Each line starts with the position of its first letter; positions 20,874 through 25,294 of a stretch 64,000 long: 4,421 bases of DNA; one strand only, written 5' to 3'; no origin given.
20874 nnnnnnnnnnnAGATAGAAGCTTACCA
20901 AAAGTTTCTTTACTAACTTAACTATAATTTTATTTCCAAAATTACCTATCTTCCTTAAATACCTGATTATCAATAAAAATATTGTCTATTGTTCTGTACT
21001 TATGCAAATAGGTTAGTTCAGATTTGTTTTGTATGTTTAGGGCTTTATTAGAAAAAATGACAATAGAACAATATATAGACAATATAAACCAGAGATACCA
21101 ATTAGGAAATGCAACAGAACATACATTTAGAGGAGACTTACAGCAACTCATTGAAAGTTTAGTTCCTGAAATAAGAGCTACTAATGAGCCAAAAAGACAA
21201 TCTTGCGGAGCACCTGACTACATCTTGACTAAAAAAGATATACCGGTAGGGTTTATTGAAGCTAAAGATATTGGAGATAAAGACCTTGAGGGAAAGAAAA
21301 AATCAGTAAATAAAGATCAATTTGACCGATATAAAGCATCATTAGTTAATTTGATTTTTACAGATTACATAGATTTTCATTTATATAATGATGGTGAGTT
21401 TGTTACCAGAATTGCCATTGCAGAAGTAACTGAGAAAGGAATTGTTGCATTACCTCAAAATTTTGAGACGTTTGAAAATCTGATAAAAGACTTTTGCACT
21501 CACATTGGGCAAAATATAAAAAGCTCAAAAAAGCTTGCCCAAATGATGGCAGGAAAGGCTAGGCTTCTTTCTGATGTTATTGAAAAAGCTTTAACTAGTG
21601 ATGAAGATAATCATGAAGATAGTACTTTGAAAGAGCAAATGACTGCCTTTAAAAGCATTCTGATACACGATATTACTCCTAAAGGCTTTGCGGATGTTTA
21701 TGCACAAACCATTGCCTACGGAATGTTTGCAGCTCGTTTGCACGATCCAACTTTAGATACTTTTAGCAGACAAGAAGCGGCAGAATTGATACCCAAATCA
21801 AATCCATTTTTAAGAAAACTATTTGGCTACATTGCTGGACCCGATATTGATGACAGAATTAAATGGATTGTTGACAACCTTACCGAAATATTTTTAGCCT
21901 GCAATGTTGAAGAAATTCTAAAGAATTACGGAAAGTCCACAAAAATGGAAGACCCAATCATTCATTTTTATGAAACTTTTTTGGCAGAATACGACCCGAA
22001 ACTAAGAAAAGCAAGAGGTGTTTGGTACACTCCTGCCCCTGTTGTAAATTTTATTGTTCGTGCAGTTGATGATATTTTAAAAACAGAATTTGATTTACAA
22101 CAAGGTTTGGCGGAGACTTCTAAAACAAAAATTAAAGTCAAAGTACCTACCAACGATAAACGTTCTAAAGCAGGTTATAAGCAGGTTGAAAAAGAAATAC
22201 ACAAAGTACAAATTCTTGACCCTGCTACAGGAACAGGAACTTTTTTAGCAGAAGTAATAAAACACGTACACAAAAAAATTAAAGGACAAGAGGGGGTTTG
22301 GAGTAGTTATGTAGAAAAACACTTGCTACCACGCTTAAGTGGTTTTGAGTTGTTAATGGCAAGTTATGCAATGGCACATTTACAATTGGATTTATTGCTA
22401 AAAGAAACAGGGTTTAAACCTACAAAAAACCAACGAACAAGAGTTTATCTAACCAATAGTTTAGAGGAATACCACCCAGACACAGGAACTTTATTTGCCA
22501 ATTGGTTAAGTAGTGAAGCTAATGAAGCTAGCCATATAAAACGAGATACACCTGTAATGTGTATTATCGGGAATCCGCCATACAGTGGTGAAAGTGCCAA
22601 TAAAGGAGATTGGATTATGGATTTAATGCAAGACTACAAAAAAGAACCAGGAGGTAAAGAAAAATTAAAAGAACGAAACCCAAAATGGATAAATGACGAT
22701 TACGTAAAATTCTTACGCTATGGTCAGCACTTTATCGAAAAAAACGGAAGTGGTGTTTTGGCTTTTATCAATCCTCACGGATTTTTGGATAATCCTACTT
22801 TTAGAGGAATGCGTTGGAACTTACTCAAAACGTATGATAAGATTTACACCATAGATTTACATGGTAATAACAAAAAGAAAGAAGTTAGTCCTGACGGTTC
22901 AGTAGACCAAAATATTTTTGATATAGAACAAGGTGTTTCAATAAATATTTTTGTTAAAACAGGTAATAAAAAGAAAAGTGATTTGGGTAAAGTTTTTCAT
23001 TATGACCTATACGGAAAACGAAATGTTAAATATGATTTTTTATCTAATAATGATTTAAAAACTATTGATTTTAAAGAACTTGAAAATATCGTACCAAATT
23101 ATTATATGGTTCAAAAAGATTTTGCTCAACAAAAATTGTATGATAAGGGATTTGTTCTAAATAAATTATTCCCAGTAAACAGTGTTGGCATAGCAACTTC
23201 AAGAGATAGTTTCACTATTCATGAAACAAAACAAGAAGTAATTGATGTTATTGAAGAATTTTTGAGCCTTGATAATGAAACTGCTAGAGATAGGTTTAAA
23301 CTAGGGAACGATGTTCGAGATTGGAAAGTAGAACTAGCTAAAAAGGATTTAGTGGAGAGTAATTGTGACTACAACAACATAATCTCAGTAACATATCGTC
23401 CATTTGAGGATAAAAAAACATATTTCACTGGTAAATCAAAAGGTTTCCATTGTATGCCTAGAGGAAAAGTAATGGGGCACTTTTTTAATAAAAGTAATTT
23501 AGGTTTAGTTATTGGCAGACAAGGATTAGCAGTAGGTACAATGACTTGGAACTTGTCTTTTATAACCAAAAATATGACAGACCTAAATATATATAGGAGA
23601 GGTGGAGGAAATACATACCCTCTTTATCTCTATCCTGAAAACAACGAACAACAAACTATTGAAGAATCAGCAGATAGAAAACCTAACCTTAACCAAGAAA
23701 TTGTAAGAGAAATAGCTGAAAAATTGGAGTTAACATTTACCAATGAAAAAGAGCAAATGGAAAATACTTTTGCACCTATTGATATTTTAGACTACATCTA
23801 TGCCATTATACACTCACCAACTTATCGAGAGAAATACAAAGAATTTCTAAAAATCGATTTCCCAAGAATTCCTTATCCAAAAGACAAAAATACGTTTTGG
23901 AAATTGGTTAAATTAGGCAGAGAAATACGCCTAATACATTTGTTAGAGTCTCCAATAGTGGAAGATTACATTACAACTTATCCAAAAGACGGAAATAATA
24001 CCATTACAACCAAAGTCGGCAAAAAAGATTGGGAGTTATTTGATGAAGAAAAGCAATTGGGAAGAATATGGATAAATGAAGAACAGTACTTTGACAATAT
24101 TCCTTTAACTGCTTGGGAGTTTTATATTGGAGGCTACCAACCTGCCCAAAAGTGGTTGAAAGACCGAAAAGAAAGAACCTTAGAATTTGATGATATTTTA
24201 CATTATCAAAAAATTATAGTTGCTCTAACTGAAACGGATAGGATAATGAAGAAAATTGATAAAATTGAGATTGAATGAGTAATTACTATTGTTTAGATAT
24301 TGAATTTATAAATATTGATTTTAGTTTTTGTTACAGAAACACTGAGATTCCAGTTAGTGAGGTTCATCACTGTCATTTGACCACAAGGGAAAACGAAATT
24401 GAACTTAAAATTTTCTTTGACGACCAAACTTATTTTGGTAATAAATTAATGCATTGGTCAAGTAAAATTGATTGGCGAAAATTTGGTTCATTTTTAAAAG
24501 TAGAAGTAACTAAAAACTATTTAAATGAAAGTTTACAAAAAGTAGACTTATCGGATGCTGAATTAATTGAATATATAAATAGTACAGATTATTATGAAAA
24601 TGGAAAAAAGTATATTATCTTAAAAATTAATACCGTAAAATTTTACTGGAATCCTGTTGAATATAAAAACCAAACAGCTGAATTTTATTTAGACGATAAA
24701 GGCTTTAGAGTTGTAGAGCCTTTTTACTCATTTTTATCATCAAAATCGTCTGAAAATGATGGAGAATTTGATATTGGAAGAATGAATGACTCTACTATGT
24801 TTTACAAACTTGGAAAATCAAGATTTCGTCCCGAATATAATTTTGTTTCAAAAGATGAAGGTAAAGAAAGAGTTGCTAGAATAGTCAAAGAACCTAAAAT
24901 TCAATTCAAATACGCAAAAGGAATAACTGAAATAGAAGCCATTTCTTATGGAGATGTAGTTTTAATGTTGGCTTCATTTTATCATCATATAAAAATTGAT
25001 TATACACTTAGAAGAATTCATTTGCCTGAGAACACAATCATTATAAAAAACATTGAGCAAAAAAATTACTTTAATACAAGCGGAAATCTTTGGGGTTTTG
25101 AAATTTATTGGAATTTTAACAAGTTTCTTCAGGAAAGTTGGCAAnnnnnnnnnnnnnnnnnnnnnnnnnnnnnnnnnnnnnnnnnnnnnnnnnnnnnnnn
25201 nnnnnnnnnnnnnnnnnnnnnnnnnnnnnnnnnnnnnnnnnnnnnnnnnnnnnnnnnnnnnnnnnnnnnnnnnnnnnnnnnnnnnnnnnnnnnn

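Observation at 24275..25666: HEPN (RNxxxH) protein whose start overlaps the stop of the RM fusion: a possible RM plus abortive-infection module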

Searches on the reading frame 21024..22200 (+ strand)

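Call 92: search_protein_families(library=pfam, proteins=[window:21024-22200:+], max_evalue=0.01)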
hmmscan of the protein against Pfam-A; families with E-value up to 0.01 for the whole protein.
window:21024-22200:+ (392 aa): 1 family
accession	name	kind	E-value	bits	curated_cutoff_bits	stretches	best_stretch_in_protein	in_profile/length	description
PF02384.22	N6_Mtase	-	0.00081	19.2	20.4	1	310-350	4-44/311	N-6 DNA Methylase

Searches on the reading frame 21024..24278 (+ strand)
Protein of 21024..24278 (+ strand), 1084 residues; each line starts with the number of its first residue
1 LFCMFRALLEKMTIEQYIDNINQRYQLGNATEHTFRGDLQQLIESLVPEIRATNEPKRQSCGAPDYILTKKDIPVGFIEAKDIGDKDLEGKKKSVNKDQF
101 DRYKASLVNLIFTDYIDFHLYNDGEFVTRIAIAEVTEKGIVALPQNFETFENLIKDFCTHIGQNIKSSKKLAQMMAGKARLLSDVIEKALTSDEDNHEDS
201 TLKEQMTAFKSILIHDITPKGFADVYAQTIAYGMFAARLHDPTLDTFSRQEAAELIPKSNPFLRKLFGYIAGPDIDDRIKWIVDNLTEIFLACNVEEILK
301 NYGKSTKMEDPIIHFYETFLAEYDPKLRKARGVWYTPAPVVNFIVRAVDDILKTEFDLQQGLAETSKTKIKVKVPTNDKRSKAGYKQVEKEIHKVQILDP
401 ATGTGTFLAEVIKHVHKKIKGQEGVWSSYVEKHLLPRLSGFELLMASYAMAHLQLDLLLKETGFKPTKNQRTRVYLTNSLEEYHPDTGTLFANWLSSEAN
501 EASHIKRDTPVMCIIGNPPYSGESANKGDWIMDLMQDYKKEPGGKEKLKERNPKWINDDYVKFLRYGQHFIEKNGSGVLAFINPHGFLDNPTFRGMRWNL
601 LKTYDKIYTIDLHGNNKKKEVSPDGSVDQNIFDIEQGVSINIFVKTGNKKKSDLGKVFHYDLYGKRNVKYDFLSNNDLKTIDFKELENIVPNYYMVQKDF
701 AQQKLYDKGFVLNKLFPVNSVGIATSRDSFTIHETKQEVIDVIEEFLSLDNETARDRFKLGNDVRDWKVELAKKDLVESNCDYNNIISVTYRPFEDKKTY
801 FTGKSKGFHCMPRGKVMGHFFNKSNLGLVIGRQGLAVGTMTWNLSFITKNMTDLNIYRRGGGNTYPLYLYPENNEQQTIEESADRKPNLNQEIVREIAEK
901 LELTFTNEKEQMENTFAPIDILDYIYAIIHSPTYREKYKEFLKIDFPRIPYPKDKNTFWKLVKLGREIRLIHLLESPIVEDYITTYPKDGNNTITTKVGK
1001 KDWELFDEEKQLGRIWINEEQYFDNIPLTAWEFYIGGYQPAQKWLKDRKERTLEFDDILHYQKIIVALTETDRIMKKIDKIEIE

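Call 5: search_protein_families(library=pfam, proteins=[window:21024-24278:+], max_evalue=0.1)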
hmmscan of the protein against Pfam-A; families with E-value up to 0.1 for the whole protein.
window:21024-24278:+ (1084 aa): 5 families
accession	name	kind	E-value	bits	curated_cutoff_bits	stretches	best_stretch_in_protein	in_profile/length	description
PF18135.7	Type_ISP_C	-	1.5e-89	300.9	25.9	1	714-1076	1-341/342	Type ISP C-terminal specificity domain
PF02384.22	N6_Mtase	-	2.1e-09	37.6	20.4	2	394-588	47-188/311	N-6 DNA Methylase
PF07669.17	Eco57I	-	8.6e-08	32.9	25.3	1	454-612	17-165/171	Eco57I restriction-modification methylase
PF20473.4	MmeI_Mtase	-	9.2e-08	32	27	1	381-536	7-161/259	MmeI, DNA-methyltransferase domain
PF01170.24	UPF0020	-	0.019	15.1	22.3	0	396-410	31-45/197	RMKL-like, methyltransferase domain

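Call 6: search_protein_families(library=padloc, proteins=[window:21024-24278:+], max_evalue=0.1)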
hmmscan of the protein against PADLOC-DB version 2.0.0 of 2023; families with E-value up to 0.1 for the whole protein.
window:21024-24278:+ (1084 aa): 16 families
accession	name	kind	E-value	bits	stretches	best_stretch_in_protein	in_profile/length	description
PDLC03610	REase_MTase_IIG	-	0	1200.5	1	13-1083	1-1077/1096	Type IIG restriction enzyme-methyltransferase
PDLC03631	REase_MTase_IIG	-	1.8e-101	338.7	2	393-1050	343-988/1086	Type IIG restriction enzyme-methyltransferase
PDLC03597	REase_MTase_IIG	-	3.3e-58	195.3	2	393-1051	912-1589/1646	Type IIG restriction enzyme-methyltransferase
PDLC03051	REase_MTase_I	-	3.8e-43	144.9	2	393-1048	896-1538/1591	Type I restriction enzyme-methyltransferase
PDLC03621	REase_MTase_IIG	-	1.9e-24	83.8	3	394-691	336-625/1024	Type IIG restriction enzyme-methyltransferase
PDLC03338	MTase_II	-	4.2e-08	30.4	1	394-486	155-244/604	Type II methyltransferase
PDLC03025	MTase_I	-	1e-07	29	1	388-420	178-209/569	Type I methyltransferase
PDLC03021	MTase_I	-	3.3e-06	24.2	1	395-452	186-242/491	Type I methyltransferase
PDLC03627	REase_MTase_IIG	-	3.3e-05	19.8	1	323-411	341-424/1136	Type IIG restriction enzyme-methyltransferase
PDLC03318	MTase_II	-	3.4e-05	20.4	1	394-420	365-391/723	Type II methyltransferase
PDLC03313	MTase_II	-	4.1e-05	20.3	1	383-468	39-122/563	Type II methyltransferase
PDLC03629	REase_MTase_IIG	-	0.00052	15.9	1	328-415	378-456/1182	Type IIG restriction enzyme-methyltransferase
PDLC03348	MTase_II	-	0.00076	16.1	1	384-626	237-447/727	Type II methyltransferase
PDLC03026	MTase_I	-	0.00077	16.7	0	396-461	166-229/487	Type I methyltransferase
PDLC03357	MTase_II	-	0.0019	14.6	1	395-429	143-177/620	Type II methyltransferase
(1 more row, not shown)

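Call 7: search_protein_families(library=ncbifam, proteins=[window:21024-24278:+], max_evalue=0.1)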
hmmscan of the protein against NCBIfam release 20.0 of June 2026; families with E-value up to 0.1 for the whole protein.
window:21024-24278:+ (1084 aa): 3 families
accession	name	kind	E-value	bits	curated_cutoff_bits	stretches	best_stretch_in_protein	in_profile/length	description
NF047738.1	antiphage_MADS2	equivalog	4.9e-11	41.6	720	1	395-612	333-544/654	methylation-associated defense system DNA methyltransferase MAD2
NF045738.1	MPN121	equivalog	0.03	14.5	150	0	161-216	46-101/122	MPN121 family protein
NF011591.0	PRK15016.1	equivalog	0.097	11.7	624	0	236-283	295-344/391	isochorismate synthase EntC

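Call 61: search_solved_structures(query=window:21024-24275:+, max_evalue=0.01)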
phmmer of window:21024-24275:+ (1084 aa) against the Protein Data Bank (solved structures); distinct sequences matched with E-value up to 0.01: 3.
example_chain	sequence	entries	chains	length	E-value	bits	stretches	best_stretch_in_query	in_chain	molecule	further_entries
7lo5_A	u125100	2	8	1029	1.2e-38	136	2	393-803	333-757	Site-specific DNA-methyltransferase (adenine-specific)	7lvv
4xqk_A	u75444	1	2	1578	2.8e-32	114.8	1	394-1048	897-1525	LlaBIII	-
5ffj_A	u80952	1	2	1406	6.1e-29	103.8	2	394-748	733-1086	Endonuclease and methylase LlaGI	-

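Call 68: search_dna_similar(query=window:21024-24275:+, collection=plasmids, mode=protein, max_evalue=1e-20, max_rows=15)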
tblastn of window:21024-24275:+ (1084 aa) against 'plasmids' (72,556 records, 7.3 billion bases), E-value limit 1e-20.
Records with a match: 211; places in all: 215; records where one place covers at least 80% of the query: 44.
Best place of each record, by identity: 60-80% 1; <60% 210.
By first word of the organism name: Borrelia 45; Klebsiella 14; Borreliella 13; Lactococcus 11; Escherichia 10; Rhodococcus 9; Pseudomonas 7; Corynebacterium 5; Streptomyces 5; Leuconostoc 5; and 57 more.
By predicted mobility (MOB-suite, as given by PLSDB): non-mobilizable 121; mobilizable 51; conjugative 39.
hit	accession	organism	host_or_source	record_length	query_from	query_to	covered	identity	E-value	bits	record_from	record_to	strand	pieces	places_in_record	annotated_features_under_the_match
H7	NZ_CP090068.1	Acinetobacter sp. SH20PTE14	pig manure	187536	14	1082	99%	63.2%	0e+0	1390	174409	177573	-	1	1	type ISP restriction/modification enzyme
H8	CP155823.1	Thioclava sp. 'Guangxiensis'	Bruguiera gymnorhiza,pure ...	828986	12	1078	98%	46.8%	0e+0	950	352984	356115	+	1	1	type ISP restriction/modification enzyme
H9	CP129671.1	Agrobacterium tumefaciens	Metal working fluids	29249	14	1079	98%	46.8%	0e+0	927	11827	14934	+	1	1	N-6 DNA methylase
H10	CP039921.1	Agrobacterium tumefaciens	-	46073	14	1079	98%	46.8%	0e+0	930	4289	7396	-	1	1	DNA methyltransferase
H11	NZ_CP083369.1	Pseudomonas aeruginosa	Homo sapiens,sputum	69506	17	1079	98%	46.6%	0e+0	922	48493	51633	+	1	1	type ISP restriction/modification enzyme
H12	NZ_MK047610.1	Pseudomonas aeruginosa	Homo sapiens,Rectal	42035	17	1079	98%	46.6%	0e+0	922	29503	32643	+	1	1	type ISP restriction/modification enzyme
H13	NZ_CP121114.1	Roseinatronobacter sp. S2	cell culture,Alkaline Spring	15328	13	1078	98%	45.6%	4e-149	940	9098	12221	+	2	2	type ISP restriction/modification enzyme | N-6 DNA methylase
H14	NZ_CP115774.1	Paracoccus sediminicola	cell culture,sediment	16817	12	1078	98%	44.1%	0e+0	871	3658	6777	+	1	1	type ISP restriction/modification enzyme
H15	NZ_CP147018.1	Bernardetia sp. Wsw4-3y2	Red alga,Red algae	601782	11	1081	65%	53.9%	7e-90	754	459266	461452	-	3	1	hypothetical protein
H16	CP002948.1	Borreliella afzelii PKo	-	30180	7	1081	99%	34.6%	8e-165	547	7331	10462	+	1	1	conserved hypothetical protein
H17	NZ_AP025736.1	Nostoc cf. commune SO-36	-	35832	166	1080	84%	40.5%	0e+0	639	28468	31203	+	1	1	type ISP restriction/modification enzyme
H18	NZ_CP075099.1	Borrelia coriaceae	Ornithodoros coriaceus,tick tissue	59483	9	1081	97%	35.1%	5e-147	550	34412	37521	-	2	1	type ISP restriction/modification enzyme | hypothetical protein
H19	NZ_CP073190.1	Borrelia turicatae 91E135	Ornithdoros turicatae,lab mouse blood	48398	9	1081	99%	34.1%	6e-160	533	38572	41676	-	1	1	type ISP restriction/modification enzyme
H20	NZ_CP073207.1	Borrelia turicatae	Homo sapiens,blood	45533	9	1081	99%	34.1%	2e-161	537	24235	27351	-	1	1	type ISP restriction/modification enzyme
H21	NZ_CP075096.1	Borrelia coriaceae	Ornithodoros coriaceus,tick tissue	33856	9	1079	99%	34.1%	2e-160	534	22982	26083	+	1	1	type ISP restriction/modification enzyme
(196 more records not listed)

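Call 70: get_annotated_region(hit=H7, flank=3500)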
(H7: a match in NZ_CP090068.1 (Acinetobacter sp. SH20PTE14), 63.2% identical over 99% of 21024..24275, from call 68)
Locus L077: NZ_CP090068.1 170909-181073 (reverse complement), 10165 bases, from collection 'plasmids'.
description: Acinetobacter sp. SH20PTE14 plasmid pYUSHP14-1, complete sequence
organism: Acinetobacter sp. SH20PTE14 (NCBI taxid 2905879)
taxonomy: Bacteria; Pseudomonadota; Gammaproteobacteria; Moraxellales; Moraxellaceae; Acinetobacter; Acinetobacter sp. SH20PTE14
host: -; source: pig manure; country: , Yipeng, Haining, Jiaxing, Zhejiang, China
typing (MOB-suite, as given by PLSDB): non-mobilizable
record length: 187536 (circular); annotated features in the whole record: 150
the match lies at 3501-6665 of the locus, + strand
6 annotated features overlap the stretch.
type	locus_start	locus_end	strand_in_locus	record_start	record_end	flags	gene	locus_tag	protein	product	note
CDS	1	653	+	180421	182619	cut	-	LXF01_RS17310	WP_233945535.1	AAA family ATPase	-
CDS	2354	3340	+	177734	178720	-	-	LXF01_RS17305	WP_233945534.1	hypothetical protein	-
CDS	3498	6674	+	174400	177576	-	-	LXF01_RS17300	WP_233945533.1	type ISP restriction/modification enzyme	-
CDS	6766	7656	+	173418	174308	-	-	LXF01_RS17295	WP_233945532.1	hypothetical protein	-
CDS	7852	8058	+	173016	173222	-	-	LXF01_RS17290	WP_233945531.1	helix-turn-helix domain-containing protein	-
CDS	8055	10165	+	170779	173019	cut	-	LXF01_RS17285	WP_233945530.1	YfjI family protein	-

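Call 71: get_annotated_region(hit=H11, flank=3500)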
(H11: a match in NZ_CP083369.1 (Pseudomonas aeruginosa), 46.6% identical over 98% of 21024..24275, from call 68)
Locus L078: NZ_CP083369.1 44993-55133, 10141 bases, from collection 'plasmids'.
description: Pseudomonas aeruginosa strain PS1793 plasmid p3, complete sequence
organism: Pseudomonas aeruginosa (NCBI taxid 287)
taxonomy: Bacteria; Pseudomonadota; Gammaproteobacteria; Pseudomonadales; Pseudomonadaceae; Pseudomonas; Pseudomonas aeruginosa
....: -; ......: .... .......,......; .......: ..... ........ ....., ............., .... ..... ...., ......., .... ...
typing (MOB-suite, as given by PLSDB): conjugative; replicon rep_cluster_688; relaxase MOBF; mating-pair formation MPF_T
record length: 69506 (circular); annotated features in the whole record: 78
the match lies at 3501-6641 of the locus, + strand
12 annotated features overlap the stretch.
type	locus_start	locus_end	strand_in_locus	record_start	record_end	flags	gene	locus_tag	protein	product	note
CDS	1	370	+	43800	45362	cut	-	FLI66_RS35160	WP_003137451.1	site-specific integrase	-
CDS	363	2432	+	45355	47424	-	-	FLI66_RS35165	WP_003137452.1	hypothetical protein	-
CDS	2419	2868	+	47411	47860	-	-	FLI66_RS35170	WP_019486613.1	hypothetical protein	-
CDS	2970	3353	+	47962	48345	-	-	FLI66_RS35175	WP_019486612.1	hypothetical protein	-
CDS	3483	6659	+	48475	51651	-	-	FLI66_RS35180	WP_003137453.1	type ISP restriction/modification enzyme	-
CDS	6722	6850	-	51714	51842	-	-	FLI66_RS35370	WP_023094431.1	hypothetical protein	-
CDS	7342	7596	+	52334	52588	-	-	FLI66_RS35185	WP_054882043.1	hypothetical protein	-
CDS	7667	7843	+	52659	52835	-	-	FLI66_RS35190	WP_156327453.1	hypothetical protein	-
CDS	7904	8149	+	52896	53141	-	-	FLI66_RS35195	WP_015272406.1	hypothetical protein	-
CDS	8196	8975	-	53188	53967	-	-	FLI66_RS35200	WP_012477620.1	SprT-like domain-containing protein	-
CDS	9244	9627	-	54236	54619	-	stbC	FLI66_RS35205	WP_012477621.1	plasmid stabilization protein StbC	-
CDS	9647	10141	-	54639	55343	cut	stbB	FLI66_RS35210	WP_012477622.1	StbB family protein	-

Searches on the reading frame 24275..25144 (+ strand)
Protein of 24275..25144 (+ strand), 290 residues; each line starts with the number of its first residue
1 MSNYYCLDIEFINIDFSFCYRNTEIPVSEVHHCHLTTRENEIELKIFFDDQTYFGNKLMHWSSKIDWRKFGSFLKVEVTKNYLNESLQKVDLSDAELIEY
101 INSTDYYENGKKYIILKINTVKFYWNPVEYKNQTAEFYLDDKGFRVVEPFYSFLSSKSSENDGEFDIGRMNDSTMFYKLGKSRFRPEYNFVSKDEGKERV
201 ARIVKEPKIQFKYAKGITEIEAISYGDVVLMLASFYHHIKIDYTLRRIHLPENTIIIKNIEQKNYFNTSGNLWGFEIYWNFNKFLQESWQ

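Call 37: search_protein_families(library=pfam, proteins=[window:24275-25144:+], max_evalue=10)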
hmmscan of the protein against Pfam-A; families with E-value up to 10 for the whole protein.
seq(290 aa): 0 families
